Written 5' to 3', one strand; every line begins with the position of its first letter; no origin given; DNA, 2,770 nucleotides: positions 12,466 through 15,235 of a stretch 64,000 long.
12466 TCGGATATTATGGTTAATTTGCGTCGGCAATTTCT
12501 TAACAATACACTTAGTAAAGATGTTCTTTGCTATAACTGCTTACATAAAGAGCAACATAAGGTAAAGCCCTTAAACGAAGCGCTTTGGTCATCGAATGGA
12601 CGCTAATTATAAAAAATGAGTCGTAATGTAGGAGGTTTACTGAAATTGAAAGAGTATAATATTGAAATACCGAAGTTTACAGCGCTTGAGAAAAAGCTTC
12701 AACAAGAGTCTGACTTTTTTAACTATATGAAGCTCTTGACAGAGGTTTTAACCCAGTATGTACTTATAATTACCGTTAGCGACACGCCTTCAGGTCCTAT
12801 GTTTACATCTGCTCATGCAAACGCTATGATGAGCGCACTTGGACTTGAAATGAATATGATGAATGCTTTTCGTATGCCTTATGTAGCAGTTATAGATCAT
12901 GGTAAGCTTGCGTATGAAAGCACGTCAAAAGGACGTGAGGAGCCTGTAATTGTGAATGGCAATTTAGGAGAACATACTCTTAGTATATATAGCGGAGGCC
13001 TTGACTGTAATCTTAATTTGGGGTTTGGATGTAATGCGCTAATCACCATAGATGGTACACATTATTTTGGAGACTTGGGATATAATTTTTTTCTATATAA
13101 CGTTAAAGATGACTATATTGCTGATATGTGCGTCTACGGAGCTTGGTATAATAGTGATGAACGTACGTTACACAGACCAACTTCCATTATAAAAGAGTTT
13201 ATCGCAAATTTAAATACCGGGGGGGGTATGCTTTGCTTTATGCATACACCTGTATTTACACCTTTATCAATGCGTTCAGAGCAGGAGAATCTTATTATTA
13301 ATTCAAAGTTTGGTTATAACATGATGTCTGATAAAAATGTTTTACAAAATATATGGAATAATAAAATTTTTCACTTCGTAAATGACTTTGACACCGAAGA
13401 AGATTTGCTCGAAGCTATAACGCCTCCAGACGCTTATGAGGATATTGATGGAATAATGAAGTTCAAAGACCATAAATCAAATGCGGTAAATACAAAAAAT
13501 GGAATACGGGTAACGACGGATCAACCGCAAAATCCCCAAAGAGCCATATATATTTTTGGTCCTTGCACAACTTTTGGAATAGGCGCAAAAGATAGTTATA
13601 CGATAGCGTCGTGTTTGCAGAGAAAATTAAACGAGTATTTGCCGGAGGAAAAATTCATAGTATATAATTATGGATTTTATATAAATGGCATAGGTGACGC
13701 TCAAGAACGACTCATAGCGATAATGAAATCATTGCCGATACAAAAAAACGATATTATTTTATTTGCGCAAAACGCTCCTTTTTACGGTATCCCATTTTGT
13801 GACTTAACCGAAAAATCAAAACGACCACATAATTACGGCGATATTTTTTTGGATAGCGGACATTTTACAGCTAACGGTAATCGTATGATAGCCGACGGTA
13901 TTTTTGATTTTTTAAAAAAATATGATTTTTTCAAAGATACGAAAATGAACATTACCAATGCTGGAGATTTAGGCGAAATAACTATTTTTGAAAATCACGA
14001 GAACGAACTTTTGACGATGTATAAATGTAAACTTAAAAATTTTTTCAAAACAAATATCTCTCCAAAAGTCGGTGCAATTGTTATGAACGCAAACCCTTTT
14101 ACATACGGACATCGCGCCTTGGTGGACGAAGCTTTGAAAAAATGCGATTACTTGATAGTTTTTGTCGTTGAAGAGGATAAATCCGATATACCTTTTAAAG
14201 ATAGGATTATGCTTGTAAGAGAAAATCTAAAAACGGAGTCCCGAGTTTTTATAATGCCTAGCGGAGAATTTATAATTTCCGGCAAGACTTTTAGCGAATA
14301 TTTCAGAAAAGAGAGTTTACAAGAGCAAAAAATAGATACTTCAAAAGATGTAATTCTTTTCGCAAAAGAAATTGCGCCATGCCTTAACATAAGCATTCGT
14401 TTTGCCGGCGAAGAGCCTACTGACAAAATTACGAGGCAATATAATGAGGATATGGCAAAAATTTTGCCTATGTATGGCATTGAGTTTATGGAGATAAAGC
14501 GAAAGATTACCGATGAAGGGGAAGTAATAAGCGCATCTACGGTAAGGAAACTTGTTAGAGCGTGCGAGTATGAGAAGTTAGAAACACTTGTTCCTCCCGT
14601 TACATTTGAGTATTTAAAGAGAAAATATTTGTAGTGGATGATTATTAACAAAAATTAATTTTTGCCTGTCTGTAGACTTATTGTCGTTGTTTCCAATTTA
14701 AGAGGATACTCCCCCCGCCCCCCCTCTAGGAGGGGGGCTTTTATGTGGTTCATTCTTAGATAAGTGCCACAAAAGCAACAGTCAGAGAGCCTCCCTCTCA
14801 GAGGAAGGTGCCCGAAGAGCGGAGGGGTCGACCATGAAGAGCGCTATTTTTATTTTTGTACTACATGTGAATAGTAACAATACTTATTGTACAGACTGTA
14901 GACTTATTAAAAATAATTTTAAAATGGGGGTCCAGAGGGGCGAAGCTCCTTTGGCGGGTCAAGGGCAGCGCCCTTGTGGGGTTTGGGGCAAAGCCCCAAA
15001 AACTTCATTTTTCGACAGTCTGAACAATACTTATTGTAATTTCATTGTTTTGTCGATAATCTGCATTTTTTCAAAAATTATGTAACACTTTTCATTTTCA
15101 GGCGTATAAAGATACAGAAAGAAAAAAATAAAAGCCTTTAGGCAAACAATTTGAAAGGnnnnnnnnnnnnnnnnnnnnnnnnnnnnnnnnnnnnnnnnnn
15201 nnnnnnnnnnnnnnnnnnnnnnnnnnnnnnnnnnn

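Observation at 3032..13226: Five poly-G tracts (G7-G9) concentrated in a 10-kb accessory locus: a contingency-locus signature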

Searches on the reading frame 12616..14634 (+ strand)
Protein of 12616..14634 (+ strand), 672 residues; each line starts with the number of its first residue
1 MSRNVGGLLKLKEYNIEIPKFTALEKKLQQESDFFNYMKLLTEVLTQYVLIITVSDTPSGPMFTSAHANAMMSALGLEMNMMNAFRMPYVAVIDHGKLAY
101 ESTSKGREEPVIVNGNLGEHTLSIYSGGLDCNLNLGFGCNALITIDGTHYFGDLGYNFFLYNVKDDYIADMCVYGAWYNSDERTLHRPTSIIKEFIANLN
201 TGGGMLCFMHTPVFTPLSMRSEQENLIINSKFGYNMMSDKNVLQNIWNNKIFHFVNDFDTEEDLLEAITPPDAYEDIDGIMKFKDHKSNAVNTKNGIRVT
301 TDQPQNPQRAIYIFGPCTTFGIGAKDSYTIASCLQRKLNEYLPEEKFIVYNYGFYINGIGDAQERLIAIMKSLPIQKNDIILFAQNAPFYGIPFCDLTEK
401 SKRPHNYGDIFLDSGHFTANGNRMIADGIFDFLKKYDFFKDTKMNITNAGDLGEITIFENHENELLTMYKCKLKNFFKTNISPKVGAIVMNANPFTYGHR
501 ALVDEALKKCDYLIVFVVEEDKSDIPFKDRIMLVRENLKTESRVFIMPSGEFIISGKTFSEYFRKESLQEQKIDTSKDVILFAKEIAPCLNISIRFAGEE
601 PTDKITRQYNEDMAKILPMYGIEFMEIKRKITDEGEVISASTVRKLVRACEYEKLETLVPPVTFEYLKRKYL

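Call 10: search_protein_families(library=pfam, proteins=[window:12616-14634:+], max_evalue=0.01)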
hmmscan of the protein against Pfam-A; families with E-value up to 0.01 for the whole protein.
window:12616-14634:+ (672 aa): 2 families
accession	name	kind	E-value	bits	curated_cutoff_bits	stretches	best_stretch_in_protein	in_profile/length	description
PF08218.17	Citrate_ly_lig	-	1.3e-56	191.6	20.9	1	485-667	1-182/182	Citrate lyase ligase C-terminal domain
PF01467.32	CTP_transf_like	-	8.9e-06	26.4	21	1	493-644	7-131/133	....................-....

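Call 29: search_protein_families(library=ncbifam, proteins=[window:12616-14634:+], max_evalue=0.001)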
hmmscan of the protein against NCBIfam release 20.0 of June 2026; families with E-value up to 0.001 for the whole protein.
window:12616-14634:+ (672 aa): 3 families
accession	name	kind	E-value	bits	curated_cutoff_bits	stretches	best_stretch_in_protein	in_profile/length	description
TIGR00124.1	cit_ly_ligase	equivalog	1.9e-53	181.7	262.1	1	456-669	115-328/335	[citrate (pro-3S)-lyase] ligase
TIGR00125.1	cyt_tran_rel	domain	1.3e-08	34.9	27.7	1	485-529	1-51/65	adenylyltransferase/cytidyltransferase family protein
TIGR01510.1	coaD_prev_kdtB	equivalog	0.00099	19.1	103.3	0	493-554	9-72/155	pantetheine-phosphate adenylyltransferase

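Call 52: search_solved_structures(query=window:12616-14634:+, max_evalue=0.01)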
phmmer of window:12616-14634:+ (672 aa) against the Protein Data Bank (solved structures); distinct sequences matched with E-value up to 0.01: 0.

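Call 63: find_homologous_proteins(query=window:12616-14634:+, max_evalue=1e-10)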
Query window:12616-14634:+ (672 aa): 62 proteins with E <= 1e-10 among 5528 candidates.
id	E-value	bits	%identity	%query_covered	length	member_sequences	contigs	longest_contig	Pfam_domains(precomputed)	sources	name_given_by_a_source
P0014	0.0e+0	1517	99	99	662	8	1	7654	PF08218.18,PF01467.33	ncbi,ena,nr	ncbi:MAG: adenylyltransferase/cytidyltransferase family protein [Selenomonadaceae bacterium]|nr:aden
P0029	3.7e-235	800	55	98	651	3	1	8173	PF08218.18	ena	-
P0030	1.3e-225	769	53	98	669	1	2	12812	PF08218.18,PF01467.33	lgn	-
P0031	6.2e-223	760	55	98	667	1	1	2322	PF08218.18,PF01467.33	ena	-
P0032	2.0e-222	758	53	98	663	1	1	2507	PF08218.18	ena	-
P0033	4.2e-217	740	53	94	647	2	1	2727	PF08218.18,PF01467.33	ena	-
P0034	2.6e-205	701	65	70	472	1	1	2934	PF08218.18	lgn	-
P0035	5.5e-193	661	61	70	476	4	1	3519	PF08218.18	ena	-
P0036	1.2e-189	650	48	96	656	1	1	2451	PF08218.18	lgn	-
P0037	1.9e-188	646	47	96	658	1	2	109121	PF08218.18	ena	-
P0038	1.4e-186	640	47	96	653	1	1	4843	PF08218.18,PF01467.33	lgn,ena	-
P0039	1.7e-184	633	46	96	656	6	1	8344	PF08218.18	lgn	-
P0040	3.0e-183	629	63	67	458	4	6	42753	PF08218.18,PF01467.33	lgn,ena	-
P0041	4.0e-179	615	62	65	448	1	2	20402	PF08218.18,PF05636.18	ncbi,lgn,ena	-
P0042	1.9e-177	609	48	96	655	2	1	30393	PF08218.18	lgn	-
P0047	7.7e-169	581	61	65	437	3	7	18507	PF08218.18,PF01467.33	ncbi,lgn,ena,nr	ncbi:MAG: adenylyltransferase/cytidyltransferase family protein [Selenomonadaceae bacterium]|nr:aden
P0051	4.0e-166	572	44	96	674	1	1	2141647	PF08218.18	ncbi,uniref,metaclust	ncbi:adenylyltransferase/cytidyltransferase family protein [Selenomonas sp. AB3002]|uniref:adenylylt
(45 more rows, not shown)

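Call 64: find_encoding_contigs(protein=P0040, flank=10000, max_places=4)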
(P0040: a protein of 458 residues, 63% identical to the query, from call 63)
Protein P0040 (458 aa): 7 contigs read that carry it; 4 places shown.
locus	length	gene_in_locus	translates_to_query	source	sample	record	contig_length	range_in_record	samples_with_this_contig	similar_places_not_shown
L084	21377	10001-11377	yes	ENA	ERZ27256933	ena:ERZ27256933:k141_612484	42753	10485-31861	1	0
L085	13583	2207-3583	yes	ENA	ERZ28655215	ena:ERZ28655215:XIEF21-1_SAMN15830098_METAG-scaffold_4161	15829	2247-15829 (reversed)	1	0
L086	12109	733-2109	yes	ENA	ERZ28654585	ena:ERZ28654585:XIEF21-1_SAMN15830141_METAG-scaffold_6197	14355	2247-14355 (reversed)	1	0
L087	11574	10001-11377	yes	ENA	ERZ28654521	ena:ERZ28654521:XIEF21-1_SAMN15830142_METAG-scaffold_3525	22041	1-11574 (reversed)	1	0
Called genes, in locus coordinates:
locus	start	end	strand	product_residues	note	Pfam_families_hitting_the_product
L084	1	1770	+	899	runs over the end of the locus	PF00664:ABC_membrane, PF00005:ABC_tran, PF02463:SMC_N (weak)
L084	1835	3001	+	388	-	PF25984:BSH_YknX (weak), PF25885:HH_EMRA (weak), PF25967:RND-MFP_C, PF25975:CzcB_C, PF25989:YknX_C (weak)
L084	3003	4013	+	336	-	PF25984:BSH_YknX (faint), PF25919:BSH_CusB (faint), PF00364:Biotin_lipoyl (faint)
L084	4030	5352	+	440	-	PF02321:OEP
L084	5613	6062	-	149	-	PF00011:HSP20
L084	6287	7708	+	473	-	PF02743:dCache_1, PF00990:GGDEF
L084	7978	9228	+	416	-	PF12229:PG_binding_4, PF04294:VanW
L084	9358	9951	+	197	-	-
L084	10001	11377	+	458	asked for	PF08218:Citrate_ly_lig, PF01467:CTP_transf_like (weak)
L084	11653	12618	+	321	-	PF00490:ALAD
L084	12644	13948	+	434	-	PF00202:Aminotran_3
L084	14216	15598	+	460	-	-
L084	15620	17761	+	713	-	PF05378:Hydant_A_N, PF13941:MutL (faint), PF01968:Hydantoinase_A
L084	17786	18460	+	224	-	PF04131:NanE, PF03060:NMO (weak), PF00977:His_biosynth (weak)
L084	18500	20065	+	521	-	PF02378:PTS_EIIC, PF00367:PTS_EIIB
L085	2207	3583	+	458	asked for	PF08218:Citrate_ly_lig, PF01467:CTP_transf_like (weak)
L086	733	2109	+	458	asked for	PF08218:Citrate_ly_lig, PF01467:CTP_transf_like (weak)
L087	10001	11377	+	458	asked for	PF08218:Citrate_ly_lig, PF01467:CTP_transf_like (weak)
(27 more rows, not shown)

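Call 65: find_encoding_contigs(protein=P0047, flank=10000, max_places=4)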
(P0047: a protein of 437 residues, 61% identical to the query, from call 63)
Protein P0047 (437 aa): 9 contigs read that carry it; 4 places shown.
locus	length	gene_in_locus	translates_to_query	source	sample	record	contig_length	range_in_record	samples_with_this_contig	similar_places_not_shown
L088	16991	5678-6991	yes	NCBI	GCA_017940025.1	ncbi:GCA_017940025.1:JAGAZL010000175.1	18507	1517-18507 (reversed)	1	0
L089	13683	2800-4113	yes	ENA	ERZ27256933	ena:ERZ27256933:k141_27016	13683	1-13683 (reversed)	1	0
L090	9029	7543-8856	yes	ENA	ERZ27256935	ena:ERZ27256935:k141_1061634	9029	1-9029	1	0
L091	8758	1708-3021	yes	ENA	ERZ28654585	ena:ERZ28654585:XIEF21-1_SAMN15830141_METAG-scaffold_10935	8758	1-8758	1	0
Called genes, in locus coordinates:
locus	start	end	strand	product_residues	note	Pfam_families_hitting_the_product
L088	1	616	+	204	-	PF01554:MatE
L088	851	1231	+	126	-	PF27247:MJ1673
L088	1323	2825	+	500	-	PF22335:Cas10-Cmr2_palm2 (faint)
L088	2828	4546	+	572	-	-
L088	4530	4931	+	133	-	-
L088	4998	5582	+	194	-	-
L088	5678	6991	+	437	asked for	PF01467:CTP_transf_like (weak), PF08218:Citrate_ly_lig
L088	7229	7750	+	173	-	-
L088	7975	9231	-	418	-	PF01266:DAO (faint), PF03486:HI0933_like (faint), PF07992:Pyr_redox_2, PF13450:NAD_binding_8 (weak), PF00070:Pyr_redox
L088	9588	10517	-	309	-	PF00291:PALP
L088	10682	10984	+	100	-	-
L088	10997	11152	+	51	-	-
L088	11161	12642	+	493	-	PF00501:AMP-binding, PF13193:AMP-binding_C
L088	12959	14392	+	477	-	PF02554:CstA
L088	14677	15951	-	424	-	PF20720:nSTAND3 (faint), PF05673:DUF815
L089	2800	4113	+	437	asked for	PF01467:CTP_transf_like (weak), PF08218:Citrate_ly_lig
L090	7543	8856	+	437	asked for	PF01467:CTP_transf_like (weak), PF08218:Citrate_ly_lig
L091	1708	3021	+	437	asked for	PF01467:CTP_transf_like (weak), PF08218:Citrate_ly_lig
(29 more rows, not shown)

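Call 67: find_encoding_contigs(protein=P0051, flank=10000, max_places=3)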
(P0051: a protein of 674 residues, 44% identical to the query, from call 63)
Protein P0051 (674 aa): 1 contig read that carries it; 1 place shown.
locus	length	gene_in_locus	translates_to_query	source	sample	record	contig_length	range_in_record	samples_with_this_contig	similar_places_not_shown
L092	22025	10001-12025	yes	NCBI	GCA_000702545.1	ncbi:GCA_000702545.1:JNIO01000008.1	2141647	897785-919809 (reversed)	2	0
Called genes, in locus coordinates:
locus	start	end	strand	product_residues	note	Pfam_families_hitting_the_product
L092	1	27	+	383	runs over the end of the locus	-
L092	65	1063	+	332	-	PF00106:adh_short (weak), PF01073:3Beta_HSD, PF01370:Epimerase, PF02719:Polysacc_synt_2, PF04321:RmlD_sub_bind, PF07993:NAD_binding_4, PF13460:NAD_binding_10, PF16363:GDP_Man_Dehyd, +1 more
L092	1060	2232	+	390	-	PF01041:DegT_DnrJ_EryC1, PF00155:Aminotran_1_2 (weak)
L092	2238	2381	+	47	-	PF17836:PglD_N (weak)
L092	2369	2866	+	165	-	PF25087:GMPPB_C (weak), PF25084:LbH_EIF2B (weak), PF00132:Hexapep (weak), PF14602:Hexapep_2 (weak)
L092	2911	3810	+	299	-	PF00551:Formyl_trans_N, PF02911:Formyl_trans_C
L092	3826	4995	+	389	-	PF02350:Epimerase_2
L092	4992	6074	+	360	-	PF03102:NeuB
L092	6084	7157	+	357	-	PF00571:CBS (weak), PF00483:NTP_transferase, PF12804:NTP_transf_3 (weak)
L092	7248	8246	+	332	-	PF01408:GFO_IDH_MocA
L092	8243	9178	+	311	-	PF01408:GFO_IDH_MocA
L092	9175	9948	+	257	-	PF02348:CTP_transf_3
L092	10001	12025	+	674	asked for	PF08218:Citrate_ly_lig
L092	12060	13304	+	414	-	-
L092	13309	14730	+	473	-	PF07922:Glyco_transf_52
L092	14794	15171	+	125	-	PF03721:UDPG_MGDP_dh_N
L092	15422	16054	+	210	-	-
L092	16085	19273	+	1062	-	PF24391:HD-CE, PF13589:HATPase_c_3 (weak)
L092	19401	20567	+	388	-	PF03721:UDPG_MGDP_dh_N, PF00984:UDPG_MGDP_dh, PF03720:UDPG_MGDP_dh_C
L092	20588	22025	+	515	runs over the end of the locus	PF00534:Glycos_transf_1, PF13692:Glyco_trans_1_4, PF13524:Glyco_trans_1_2 (faint)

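Call 77: search_protein_families(library=ncbifam, proteins=[L092:65-1063:+, L092:3826-4995:+, L092:4992-6074:+, L092:9175-9948:+], max_evalue=1e-10)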
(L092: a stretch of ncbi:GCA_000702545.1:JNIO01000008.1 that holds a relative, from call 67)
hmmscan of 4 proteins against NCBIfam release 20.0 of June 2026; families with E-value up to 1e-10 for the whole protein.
L092:65-1063:+ (332 aa): 20 families
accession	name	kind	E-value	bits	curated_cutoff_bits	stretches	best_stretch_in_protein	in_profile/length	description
TIGR04180.1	EDH_00030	hypoth_equivalog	6.4e-160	531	475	1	4-299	1-296/297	NAD-dependent 4,6-dehydratase LegB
TIGR01181.1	dTDP_gluc_dehyt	equivalog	2.9e-50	171.2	365.1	1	3-321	1-316/321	dTDP-glucose 4,6-dehydratase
TIGR01179.1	galE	equivalog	1.2e-40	139.4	262.3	1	3-315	1-324/332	UDP-glucose 4-epimerase GalE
TIGR03466.1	HpnA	hypoth_equivalog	3.9e-29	101.6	367.65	1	3-229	2-218/327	hopanoid-associated sugar epimerase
TIGR02622.1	CDP_4_6_dhtase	equivalog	7.3e-29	101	278.45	1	2-319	5-333/352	CDP-glucose 4,6-dehydratase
NF007582.0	PRK10217.1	equivalog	3.1e-28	98.9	698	1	1-324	1-339/355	dTDP-glucose 4,6-dehydratase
NF011728.1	PRK15181.1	equivalog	4.3e-28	98.3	760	1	2-320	16-341/348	Vi polysaccharide biosynthesis UDP-N-acetylglucosaminuronic acid C-4 epimerase TviC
NF007490.0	PRK10084.1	subfamily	1.4e-27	96.7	649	1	3-321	2-339/361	dTDP-glucose 4,6-dehydratase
TIGR01472.1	gmd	equivalog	4.9e-27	95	415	1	2-307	1-333/342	GDP-mannose 4,6-dehydratase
NF007956.0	PRK10675.1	subfamily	1.5e-24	86.8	394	1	3-296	2-313/338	UDP-glucose 4-epimerase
NF042422.1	oxyalk_red_OleD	equivalog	3.2e-21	76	580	1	3-250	2-235/329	2-alkyl-3-oxoalkanoate reductase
NF047922.1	GDPFucSynFcl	equivalog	3.9e-21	75.8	500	1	86-320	67-305/308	GDP-L-fucose synthase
TIGR03589.1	PseB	equivalog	1.8e-20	73.2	407.75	1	2-260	5-245/324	UDP-N-acetylglucosamine 4,6-dehydratase (inverting)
NF042423.1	oxyalk_red_Shew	equivalog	5.7e-20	71.6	580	1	2-226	9-219/331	2-alkyl-3-oxoalkanoate reductase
NF008872.0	PRK11908.1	equivalog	8.9e-17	61.1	294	1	1-260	1-272/349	bifunctional UDP-4-keto-pentose/UDP-xylose synthase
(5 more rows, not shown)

L092:3826-4995:+ (389 aa): 2 families
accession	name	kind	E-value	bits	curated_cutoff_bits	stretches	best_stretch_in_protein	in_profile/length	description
TIGR03568.1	NeuC_NnaA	equivalog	4.7e-123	410.7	235.9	1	2-364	1-363/365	UDP-N-acetylglucosamine 2-epimerase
TIGR00236.1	wecB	equivalog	3.7e-29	102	210.15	1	3-367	2-363/366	non-hydrolyzing UDP-N-acetylglucosamine 2-epimerase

L092:4992-6074:+ (360 aa): 2 families
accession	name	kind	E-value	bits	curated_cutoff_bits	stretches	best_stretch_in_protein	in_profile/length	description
TIGR03569.1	NeuB_NnaB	equivalog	5.2e-143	476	399.65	1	6-358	1-329/329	N-acetylneuraminate synthase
TIGR03586.1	PseI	equivalog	1.1e-77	261.5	340.25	2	192-350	162-319/327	pseudaminic acid synthase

L092:9175-9948:+ (257 aa): 1 family
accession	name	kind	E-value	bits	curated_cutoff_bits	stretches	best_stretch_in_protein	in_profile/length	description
TIGR03584.1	PseF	equivalog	8.8e-13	48.4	205.7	1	7-229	4-217/222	pseudaminic acid cytidylyltransferase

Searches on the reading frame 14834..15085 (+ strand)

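Call 10: search_protein_families(library=pfam, proteins=[window:14834-15085:+], max_evalue=0.01)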
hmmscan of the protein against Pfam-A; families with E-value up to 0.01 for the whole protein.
window:14834-15085:+ (83 aa): 1 family
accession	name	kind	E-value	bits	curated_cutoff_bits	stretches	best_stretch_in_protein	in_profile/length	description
PF10782.14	zf-C2HCIx2C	-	0.0081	16.5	19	0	15-30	14-29/58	Zinc-finger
